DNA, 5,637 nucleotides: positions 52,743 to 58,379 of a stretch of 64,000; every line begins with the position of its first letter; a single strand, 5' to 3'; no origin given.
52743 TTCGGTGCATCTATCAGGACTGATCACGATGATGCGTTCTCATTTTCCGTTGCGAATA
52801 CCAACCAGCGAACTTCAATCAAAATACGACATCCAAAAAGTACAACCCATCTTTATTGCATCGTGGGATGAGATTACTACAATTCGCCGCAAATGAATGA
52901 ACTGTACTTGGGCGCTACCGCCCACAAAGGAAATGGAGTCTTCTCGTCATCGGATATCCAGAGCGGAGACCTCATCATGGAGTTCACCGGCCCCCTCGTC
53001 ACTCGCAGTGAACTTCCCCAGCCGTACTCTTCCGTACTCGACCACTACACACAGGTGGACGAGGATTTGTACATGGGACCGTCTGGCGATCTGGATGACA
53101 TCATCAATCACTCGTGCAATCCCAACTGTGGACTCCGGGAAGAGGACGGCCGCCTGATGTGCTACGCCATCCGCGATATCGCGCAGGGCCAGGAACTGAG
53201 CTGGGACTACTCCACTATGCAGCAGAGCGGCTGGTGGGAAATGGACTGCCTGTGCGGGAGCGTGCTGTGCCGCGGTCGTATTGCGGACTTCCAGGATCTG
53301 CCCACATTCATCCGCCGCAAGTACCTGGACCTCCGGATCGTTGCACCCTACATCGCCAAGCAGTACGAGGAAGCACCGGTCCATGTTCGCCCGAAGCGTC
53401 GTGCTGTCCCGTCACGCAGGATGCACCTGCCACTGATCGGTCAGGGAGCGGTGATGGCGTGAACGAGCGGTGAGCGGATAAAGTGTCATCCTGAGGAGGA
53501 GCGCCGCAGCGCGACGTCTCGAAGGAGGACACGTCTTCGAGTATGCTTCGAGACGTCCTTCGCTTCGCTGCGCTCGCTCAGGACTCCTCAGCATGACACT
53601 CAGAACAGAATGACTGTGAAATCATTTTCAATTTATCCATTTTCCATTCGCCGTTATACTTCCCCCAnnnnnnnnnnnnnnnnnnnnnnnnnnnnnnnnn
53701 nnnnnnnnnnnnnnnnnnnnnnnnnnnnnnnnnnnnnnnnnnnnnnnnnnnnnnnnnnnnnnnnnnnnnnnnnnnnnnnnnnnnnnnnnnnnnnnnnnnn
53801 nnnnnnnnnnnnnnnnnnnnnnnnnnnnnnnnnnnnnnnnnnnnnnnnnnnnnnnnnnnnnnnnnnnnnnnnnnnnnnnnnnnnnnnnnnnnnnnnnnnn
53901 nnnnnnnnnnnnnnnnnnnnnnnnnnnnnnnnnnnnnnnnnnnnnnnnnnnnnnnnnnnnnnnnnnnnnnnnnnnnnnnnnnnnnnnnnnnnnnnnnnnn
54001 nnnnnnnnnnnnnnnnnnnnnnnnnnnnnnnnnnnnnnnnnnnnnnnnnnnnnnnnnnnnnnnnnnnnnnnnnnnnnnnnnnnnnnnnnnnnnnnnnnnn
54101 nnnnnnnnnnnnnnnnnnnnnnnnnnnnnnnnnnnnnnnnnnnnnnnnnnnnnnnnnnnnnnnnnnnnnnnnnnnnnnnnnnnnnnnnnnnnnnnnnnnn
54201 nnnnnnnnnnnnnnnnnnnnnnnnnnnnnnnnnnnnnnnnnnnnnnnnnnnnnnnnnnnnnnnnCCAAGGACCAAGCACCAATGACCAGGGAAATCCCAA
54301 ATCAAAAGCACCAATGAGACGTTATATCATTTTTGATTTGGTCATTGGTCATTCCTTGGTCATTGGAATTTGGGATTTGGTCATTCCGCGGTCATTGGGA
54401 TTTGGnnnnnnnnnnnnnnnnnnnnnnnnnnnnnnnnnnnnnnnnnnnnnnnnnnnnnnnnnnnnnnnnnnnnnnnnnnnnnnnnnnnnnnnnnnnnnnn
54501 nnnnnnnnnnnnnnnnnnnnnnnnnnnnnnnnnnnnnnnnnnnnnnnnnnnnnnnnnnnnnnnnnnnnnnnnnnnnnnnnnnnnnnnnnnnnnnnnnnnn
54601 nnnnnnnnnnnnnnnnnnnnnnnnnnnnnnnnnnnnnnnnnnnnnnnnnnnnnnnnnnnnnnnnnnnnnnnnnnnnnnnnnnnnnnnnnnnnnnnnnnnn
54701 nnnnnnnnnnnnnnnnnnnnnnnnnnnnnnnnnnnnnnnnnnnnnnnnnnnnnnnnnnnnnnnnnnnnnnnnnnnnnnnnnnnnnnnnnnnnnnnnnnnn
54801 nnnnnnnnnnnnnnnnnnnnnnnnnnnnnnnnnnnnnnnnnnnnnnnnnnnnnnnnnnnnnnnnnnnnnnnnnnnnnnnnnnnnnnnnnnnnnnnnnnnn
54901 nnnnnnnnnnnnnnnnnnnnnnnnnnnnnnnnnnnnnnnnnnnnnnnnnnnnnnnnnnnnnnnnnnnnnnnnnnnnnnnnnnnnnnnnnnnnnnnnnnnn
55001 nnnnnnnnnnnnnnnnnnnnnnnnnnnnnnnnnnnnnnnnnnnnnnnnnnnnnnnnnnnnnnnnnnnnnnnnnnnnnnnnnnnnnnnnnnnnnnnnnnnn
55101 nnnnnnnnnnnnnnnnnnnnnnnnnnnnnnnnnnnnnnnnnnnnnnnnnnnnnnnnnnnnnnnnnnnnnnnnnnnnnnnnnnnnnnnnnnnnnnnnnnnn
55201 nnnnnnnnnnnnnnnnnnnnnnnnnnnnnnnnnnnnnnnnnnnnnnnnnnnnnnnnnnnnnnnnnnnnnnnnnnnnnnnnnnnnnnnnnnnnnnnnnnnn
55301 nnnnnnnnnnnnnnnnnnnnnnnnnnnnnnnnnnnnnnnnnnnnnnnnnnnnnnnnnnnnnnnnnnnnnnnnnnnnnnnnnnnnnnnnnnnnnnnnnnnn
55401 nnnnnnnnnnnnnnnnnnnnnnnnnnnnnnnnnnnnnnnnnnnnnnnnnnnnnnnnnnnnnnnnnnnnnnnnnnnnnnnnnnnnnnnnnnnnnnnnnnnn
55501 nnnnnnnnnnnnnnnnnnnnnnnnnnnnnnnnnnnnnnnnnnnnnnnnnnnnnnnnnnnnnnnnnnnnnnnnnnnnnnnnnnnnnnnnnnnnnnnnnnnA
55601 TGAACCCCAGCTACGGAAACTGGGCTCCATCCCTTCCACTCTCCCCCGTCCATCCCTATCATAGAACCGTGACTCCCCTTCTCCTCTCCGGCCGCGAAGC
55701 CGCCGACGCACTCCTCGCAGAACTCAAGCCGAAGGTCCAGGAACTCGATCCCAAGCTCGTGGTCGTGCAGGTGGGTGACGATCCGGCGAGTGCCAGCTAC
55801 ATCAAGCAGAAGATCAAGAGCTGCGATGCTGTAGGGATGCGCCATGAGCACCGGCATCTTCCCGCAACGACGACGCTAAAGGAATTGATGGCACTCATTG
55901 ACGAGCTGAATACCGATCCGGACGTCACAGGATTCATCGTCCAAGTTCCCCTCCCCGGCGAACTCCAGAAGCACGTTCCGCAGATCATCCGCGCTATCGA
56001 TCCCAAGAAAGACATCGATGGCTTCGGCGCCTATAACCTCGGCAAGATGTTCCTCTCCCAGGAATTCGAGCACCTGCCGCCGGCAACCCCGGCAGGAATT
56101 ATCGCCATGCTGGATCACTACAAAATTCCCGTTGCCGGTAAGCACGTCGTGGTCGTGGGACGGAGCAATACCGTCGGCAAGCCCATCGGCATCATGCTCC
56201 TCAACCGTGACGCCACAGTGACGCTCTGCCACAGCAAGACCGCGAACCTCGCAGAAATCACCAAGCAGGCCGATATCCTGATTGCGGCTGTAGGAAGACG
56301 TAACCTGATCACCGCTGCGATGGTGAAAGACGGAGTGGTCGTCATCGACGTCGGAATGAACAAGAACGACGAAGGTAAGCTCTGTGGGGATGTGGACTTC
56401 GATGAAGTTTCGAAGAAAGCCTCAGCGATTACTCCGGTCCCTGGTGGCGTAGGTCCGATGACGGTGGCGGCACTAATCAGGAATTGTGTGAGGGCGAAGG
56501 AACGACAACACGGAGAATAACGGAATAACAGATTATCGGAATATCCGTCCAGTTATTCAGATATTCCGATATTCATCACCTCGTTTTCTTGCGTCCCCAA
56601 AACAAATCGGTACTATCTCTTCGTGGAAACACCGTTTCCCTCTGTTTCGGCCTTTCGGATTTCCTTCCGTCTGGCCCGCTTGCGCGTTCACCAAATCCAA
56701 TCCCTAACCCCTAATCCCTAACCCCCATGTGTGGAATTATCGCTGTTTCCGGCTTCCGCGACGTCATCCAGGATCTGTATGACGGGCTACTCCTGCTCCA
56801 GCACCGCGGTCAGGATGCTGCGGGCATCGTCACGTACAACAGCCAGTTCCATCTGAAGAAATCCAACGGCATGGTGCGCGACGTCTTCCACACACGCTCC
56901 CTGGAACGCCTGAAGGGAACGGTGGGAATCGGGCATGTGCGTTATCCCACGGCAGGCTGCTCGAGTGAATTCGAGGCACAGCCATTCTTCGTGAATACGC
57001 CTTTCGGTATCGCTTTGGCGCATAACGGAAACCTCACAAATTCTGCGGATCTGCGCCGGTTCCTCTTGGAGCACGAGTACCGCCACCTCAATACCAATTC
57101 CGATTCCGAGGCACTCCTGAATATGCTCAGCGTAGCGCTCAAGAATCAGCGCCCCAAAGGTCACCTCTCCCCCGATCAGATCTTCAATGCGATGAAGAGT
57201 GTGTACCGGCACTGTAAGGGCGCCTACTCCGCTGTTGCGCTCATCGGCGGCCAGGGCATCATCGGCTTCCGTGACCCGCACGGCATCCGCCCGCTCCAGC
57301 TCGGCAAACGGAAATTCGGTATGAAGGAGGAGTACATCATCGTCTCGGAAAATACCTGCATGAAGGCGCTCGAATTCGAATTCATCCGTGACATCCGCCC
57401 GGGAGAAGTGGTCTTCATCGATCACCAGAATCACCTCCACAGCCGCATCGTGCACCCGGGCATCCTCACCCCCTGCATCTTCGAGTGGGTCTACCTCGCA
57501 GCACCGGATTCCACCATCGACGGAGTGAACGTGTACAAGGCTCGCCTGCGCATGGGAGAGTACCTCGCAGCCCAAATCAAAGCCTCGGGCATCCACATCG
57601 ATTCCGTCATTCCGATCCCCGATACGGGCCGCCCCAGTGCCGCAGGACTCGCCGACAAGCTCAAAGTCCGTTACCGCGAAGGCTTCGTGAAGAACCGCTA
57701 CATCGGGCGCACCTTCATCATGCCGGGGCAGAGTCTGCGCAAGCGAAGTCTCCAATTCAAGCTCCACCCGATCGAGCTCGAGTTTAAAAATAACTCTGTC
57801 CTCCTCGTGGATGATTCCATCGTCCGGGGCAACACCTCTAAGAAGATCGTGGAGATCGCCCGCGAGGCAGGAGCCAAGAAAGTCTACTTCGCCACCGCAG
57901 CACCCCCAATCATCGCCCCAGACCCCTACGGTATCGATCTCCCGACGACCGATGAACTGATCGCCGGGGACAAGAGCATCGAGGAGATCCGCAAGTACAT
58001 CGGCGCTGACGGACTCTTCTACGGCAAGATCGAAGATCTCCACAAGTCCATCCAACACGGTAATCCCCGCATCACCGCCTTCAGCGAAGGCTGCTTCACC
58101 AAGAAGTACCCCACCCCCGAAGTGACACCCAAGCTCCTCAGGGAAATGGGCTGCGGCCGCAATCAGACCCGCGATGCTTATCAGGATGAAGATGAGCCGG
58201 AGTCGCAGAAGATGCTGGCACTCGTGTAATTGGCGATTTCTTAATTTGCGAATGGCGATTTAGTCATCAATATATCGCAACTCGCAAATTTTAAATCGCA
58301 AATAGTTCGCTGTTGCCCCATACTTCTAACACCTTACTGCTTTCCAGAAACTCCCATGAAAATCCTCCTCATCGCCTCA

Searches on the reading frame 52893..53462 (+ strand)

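Call 3: search_protein_families(library=pfam, proteins=[window:52893-53462:+], max_evalue=0.01)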
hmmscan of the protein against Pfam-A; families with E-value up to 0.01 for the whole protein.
window:52893-53462:+ (189 aa): 1 family
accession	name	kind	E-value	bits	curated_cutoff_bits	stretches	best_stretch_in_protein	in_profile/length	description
PF00856.33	SET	-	7e-18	65.4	22.4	1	13-106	1-104/105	SET domain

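Call 4: search_protein_families(library=ncbifam, proteins=[window:52893-53462:+], max_evalue=0.01)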
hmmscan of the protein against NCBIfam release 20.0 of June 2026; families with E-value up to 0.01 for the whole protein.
window:52893-53462:+ (189 aa): 0 families

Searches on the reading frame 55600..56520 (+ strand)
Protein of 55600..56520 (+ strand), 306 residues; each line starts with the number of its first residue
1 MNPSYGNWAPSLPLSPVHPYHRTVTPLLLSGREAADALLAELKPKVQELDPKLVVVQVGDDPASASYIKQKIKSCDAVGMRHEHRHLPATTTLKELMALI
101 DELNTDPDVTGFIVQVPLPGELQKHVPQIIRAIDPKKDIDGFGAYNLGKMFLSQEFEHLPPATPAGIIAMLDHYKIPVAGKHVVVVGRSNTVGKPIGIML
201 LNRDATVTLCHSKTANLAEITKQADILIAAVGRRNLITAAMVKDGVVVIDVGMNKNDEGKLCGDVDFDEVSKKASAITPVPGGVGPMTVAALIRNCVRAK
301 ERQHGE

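Call 26: search_protein_families(library=pfam, proteins=[window:55600-56520:+], max_evalue=0.001)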
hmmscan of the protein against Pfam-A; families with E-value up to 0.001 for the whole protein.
window:55600-56520:+ (306 aa): 2 families
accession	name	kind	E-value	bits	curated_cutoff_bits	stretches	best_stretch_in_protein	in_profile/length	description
PF02882.25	THF_DHG_CYH_C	-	3.1e-67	225.3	27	1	145-303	3-159/160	Tetrahydrofolate dehydrogenase/cyclohydrolase, NAD(P)-binding domain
PF00763.28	THF_DHG_CYH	-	2e-32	112.3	32.8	1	29-140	1-115/115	Tetrahydrofolate dehydrogenase/cyclohydrolase, catalytic domain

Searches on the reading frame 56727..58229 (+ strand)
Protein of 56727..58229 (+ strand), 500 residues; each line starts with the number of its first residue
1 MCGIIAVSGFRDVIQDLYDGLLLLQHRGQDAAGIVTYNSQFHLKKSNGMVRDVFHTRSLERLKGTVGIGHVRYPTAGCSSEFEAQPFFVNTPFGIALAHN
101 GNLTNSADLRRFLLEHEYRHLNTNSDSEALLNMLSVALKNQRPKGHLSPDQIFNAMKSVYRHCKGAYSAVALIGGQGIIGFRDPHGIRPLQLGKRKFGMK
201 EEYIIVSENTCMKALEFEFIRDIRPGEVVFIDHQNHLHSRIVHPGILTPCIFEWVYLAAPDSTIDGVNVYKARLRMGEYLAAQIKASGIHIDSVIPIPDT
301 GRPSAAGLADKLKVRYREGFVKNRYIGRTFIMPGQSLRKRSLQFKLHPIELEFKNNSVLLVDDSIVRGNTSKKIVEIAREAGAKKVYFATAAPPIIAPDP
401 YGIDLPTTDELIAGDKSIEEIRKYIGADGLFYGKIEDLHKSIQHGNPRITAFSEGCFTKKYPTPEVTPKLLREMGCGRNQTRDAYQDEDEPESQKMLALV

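Call 26: search_protein_families(library=pfam, proteins=[window:56727-58229:+], max_evalue=0.001)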
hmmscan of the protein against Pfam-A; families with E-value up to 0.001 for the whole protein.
window:56727-58229:+ (500 aa): 4 families
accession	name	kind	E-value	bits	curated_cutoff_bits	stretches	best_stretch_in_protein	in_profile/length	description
PF13522.11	GATase_6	-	5e-12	46.4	27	1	63-193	9-119/130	Glutamine amidotransferase domain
PF00156.33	Pribosyltran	-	2.7e-10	40.2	26.3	1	274-391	12-123/158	Phosphoribosyl transferase domain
PF13537.11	GATase_7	-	2.4e-09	37.7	25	1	79-212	8-121/123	Glutamine amidotransferase domain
PF13230.11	GATase_4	-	0.00067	19.1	23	1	62-162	69-165/272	Glutamine amidotransferases class-II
